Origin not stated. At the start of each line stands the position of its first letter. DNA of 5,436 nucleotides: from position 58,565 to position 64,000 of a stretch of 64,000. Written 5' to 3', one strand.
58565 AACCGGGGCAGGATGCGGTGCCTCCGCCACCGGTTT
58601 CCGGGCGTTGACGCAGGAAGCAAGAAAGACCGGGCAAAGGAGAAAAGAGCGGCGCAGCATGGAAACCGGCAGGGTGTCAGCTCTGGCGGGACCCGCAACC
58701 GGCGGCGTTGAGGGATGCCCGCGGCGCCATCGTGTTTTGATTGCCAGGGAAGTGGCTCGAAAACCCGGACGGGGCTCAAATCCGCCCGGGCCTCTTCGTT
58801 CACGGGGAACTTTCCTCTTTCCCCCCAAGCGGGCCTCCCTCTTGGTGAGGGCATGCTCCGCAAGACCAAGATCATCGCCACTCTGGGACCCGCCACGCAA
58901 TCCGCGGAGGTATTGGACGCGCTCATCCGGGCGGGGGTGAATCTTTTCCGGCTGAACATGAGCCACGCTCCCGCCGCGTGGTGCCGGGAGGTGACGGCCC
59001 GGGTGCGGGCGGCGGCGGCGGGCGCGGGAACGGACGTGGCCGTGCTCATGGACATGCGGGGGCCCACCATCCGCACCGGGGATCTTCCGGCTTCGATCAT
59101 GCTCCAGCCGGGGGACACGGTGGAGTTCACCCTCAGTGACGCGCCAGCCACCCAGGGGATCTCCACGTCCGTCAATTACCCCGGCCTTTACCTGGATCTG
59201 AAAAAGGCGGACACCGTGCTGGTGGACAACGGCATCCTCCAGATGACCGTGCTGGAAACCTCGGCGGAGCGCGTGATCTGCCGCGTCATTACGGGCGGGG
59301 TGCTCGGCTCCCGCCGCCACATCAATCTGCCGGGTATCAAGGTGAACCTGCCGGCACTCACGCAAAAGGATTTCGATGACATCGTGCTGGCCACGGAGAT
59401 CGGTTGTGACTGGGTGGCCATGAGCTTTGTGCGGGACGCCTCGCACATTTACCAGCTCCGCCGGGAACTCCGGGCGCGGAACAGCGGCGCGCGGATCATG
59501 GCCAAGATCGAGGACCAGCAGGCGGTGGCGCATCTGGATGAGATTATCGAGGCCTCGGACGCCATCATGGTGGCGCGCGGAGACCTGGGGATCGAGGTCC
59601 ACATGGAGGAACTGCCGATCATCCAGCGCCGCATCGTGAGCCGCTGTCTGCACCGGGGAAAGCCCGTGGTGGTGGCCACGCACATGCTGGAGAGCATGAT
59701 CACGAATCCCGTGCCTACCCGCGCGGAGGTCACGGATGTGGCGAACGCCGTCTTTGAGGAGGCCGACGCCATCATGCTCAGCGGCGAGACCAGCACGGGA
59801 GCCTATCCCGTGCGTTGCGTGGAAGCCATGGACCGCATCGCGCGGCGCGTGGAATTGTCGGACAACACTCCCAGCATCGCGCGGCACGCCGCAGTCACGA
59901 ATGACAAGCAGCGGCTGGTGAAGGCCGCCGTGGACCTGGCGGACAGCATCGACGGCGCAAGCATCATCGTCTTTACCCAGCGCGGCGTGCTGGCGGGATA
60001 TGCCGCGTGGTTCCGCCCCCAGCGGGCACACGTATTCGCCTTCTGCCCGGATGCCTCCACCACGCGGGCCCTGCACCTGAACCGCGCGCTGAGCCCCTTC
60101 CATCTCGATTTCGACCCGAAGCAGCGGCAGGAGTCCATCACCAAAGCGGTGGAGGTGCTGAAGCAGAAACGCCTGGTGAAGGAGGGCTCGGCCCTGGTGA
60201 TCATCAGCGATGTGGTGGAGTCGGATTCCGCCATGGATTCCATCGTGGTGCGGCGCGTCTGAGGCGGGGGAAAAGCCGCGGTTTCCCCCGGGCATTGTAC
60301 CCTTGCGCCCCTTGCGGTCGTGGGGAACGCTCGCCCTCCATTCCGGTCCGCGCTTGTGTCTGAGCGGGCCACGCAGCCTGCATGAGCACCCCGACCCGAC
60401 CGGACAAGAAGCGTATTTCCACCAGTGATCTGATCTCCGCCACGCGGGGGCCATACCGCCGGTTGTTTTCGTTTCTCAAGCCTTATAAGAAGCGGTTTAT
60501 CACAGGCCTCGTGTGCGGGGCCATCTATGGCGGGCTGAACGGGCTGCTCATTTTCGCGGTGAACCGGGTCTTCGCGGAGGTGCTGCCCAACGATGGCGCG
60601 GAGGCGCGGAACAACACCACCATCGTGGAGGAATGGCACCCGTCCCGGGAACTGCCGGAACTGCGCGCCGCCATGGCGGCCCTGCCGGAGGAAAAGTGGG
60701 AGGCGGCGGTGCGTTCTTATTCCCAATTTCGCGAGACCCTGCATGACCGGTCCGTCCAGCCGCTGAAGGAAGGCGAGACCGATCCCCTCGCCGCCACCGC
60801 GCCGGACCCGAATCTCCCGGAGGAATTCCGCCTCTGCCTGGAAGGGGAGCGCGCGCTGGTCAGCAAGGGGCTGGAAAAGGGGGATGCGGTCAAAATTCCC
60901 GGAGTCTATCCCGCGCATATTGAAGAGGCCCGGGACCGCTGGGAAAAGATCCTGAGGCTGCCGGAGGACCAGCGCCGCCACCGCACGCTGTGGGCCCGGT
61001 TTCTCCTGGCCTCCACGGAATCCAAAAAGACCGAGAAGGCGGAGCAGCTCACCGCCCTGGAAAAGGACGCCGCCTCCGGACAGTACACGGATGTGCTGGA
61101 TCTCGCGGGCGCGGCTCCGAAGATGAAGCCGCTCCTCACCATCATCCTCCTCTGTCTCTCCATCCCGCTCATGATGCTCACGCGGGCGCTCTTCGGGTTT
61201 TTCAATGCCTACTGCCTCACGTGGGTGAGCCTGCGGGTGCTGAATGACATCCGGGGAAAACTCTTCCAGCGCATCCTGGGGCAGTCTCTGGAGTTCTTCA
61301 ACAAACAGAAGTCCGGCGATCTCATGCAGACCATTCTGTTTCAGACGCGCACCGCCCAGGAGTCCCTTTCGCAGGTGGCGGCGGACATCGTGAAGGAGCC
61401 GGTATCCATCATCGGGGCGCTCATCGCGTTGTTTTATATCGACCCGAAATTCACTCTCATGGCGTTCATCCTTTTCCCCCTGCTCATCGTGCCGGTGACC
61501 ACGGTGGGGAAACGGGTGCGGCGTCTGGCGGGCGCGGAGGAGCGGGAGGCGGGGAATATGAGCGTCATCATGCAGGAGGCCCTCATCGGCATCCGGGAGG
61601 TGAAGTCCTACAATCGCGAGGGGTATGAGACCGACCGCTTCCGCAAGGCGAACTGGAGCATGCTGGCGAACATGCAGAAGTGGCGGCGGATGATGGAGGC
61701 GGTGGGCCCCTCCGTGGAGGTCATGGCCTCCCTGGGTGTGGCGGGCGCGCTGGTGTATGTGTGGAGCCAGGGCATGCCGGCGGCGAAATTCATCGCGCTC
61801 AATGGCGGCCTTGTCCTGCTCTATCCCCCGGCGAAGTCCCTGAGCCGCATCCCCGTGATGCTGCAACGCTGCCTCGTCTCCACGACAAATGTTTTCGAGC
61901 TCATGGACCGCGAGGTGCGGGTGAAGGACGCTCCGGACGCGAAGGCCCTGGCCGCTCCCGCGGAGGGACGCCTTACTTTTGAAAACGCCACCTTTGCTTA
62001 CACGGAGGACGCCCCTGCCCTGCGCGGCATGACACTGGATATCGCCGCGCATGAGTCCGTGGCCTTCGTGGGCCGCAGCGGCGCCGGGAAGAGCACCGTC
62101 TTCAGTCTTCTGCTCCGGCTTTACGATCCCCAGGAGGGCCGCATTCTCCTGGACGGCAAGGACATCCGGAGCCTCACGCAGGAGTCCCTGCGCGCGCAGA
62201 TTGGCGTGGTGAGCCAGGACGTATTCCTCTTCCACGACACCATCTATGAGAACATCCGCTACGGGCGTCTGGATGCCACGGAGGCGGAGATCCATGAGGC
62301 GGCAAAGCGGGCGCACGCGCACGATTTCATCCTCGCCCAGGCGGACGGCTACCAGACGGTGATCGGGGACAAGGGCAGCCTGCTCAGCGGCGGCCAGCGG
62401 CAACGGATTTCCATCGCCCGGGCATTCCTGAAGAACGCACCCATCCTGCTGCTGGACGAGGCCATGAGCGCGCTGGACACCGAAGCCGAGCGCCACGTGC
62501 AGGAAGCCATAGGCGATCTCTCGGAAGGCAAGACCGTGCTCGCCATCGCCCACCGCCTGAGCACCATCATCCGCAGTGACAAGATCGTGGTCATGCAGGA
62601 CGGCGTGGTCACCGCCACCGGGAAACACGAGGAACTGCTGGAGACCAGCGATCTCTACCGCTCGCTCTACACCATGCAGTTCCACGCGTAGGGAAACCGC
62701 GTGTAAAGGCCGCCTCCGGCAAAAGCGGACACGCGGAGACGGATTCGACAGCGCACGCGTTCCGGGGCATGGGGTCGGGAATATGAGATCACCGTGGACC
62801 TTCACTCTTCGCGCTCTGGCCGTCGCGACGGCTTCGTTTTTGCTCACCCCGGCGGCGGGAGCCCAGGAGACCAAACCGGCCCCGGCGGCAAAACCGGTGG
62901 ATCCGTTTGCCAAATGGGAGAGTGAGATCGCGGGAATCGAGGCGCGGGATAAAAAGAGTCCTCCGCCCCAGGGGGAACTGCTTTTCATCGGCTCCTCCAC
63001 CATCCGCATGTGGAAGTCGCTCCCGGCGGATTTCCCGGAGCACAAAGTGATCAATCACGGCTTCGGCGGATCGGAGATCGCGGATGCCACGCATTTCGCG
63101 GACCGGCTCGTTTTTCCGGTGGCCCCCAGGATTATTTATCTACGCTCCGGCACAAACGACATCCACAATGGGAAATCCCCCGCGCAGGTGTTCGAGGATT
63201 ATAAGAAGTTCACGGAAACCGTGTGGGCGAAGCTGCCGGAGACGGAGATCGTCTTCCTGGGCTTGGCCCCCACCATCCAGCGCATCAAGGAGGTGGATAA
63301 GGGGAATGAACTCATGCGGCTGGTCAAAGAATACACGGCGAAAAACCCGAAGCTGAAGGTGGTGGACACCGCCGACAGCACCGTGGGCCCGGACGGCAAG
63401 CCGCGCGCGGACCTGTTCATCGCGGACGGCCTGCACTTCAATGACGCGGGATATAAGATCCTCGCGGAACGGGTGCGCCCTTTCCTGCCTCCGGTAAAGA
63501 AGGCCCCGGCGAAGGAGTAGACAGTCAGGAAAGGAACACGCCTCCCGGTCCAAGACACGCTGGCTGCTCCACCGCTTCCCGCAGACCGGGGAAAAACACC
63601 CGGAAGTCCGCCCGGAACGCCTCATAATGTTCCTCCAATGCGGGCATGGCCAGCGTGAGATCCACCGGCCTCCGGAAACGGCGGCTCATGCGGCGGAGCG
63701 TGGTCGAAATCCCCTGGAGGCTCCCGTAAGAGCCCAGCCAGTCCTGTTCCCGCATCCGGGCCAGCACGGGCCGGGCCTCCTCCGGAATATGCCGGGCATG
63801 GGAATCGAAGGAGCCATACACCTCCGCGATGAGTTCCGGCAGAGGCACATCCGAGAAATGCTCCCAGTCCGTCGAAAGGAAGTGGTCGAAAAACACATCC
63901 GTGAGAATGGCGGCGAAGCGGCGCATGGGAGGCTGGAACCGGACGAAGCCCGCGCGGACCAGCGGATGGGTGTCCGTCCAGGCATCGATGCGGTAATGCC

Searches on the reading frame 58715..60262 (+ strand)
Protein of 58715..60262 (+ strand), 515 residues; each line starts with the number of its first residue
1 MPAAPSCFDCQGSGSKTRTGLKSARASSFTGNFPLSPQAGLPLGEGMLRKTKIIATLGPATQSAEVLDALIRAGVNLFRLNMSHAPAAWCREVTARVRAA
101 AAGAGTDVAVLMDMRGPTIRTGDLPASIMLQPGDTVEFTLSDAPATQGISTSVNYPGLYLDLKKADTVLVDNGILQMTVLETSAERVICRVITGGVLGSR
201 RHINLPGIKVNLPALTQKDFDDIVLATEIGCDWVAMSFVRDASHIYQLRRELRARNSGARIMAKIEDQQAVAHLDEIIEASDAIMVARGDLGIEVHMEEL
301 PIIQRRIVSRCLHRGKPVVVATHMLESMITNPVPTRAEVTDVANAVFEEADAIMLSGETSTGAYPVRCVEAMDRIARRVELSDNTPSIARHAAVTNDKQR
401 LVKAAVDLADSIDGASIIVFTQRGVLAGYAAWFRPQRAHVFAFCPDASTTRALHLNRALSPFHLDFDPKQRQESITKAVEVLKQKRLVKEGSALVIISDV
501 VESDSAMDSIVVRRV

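Call 24: search_protein_families(library=pfam, proteins=[window:58715-60262:+], max_evalue=0.001)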
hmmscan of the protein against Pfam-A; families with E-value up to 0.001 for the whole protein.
window:58715-60262:+ (515 aa): 2 families
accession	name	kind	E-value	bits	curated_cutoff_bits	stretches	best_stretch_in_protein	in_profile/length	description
PF00224.27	PK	-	2.1e-106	356.2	30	1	49-369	2-328/328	Pyruvate kinase, barrel domain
PF02887.21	PK_C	-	4.5e-15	56.2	28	1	401-502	3-102/114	Pyruvate kinase, alpha/beta domain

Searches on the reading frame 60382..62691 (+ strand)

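Call 24: search_protein_families(library=pfam, proteins=[window:60382-62691:+], max_evalue=0.001)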
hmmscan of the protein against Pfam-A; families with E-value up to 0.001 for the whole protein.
window:60382-62691:+ (769 aa): 3 families
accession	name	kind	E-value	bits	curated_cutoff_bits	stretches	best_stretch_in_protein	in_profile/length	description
PF00664.28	ABC_membrane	-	1.3e-35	123.8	28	1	253-460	39-246/274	ABC transporter transmembrane region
PF00005.33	ABC_tran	-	5.9e-34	118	25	1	547-695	1-136/137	ABC transporter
PF02463.25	SMC_N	-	2.2e-06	27.7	40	1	575-738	98-211/220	RecF/RecN/SMC N terminal domain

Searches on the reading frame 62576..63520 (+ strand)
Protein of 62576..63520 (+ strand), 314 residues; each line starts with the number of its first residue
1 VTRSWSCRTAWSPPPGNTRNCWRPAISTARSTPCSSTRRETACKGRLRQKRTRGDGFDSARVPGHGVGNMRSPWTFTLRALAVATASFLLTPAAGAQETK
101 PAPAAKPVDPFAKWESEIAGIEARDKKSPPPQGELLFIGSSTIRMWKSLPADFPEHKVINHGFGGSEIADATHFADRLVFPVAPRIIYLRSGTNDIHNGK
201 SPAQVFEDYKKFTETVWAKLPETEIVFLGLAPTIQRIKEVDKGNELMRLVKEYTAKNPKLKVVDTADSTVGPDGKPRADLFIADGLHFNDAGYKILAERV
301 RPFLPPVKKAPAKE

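Call 24: search_protein_families(library=pfam, proteins=[window:62576-63520:+], max_evalue=0.001)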
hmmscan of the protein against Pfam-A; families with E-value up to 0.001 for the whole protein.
window:62576-63520:+ (314 aa): 2 families
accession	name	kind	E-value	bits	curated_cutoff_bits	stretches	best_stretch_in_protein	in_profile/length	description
PF13472.12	Lipase_GDSL_2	-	5.8e-16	59.9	32.9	1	147-295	20-178/178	GDSL-like Lipase/Acylhydrolase family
PF00657.28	Lipase_GDSL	-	7.1e-10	39.8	23.6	1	155-300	35-208/208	GDSL-like Lipase/Acylhydrolase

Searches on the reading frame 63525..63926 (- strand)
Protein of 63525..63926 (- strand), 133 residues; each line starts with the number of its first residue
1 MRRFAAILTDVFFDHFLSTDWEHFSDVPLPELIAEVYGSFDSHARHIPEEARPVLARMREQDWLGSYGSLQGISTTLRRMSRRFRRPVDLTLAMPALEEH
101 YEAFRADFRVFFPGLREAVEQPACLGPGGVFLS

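Call 72: search_protein_families(library=pfam, proteins=[window:63525-63926:-], max_evalue=0.01)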
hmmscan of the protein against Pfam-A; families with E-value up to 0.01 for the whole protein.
window:63525-63926:- (133 aa): 1 family
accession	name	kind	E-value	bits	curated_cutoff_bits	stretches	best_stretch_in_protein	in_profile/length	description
PF04336.18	ACP_PD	-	3.8e-34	118.8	27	1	1-114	69-182/183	Acyl carrier protein phosphodiesterase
